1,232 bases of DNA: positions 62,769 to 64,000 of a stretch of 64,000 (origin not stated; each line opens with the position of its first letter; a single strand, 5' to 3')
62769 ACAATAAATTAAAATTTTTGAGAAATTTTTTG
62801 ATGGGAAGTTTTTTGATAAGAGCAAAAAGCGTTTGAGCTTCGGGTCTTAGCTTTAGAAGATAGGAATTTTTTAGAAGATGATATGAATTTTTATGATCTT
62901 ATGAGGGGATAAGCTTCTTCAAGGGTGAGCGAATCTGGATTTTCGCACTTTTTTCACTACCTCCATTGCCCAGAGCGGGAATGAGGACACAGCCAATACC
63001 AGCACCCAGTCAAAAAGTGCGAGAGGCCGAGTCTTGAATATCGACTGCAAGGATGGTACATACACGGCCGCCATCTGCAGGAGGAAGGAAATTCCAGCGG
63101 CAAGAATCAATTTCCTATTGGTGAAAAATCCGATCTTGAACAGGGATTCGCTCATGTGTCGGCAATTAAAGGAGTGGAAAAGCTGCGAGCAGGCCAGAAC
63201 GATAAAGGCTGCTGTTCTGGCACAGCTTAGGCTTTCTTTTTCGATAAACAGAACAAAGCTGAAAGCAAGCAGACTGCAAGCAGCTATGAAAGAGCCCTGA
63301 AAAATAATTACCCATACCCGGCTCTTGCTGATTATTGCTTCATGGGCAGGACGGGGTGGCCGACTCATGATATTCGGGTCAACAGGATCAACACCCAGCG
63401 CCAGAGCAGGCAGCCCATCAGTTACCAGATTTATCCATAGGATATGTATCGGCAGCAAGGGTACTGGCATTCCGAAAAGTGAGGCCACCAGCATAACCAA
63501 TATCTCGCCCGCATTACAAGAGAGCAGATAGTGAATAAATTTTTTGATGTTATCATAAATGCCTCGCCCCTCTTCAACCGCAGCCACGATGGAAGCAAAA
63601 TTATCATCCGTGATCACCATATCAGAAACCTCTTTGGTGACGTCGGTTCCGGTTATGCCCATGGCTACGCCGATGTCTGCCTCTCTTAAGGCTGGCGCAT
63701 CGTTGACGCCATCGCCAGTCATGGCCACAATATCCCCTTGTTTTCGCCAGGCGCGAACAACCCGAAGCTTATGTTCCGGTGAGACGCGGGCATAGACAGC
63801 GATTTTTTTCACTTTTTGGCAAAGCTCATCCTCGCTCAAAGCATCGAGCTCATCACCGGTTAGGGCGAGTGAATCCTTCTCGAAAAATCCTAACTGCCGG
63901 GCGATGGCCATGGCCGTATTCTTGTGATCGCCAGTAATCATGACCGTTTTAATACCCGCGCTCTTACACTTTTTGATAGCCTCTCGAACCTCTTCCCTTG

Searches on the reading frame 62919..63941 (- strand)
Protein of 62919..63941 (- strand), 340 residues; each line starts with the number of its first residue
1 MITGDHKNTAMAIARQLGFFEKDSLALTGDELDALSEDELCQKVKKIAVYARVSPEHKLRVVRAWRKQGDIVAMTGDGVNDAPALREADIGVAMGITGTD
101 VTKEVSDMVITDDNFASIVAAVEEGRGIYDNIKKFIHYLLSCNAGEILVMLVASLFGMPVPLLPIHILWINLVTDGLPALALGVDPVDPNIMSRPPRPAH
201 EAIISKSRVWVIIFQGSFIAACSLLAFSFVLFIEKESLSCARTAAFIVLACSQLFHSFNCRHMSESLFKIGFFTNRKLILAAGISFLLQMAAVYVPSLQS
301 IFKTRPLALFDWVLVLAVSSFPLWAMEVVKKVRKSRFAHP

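Call 66: search_protein_families(library=pfam, proteins=[window:62919-63941:-], max_evalue=0.001)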
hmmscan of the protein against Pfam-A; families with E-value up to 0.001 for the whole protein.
window:62919-63941:- (340 aa): 3 families
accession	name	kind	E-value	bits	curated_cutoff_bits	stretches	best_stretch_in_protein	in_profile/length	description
PF00689.26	Cation_ATPase_C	-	2e-59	200.7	27.3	1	159-331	1-174/175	Cation transporting ATPase, C-terminus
PF00702.32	Hydrolase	-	1.2e-09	39.3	26.4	1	1-89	119-191/191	haloacid dehalogenase-like hydrolase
PF08282.18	Hydrolase_3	-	0.00041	20.6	20.9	1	70-119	204-252/255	haloacid dehalogenase-like hydrolase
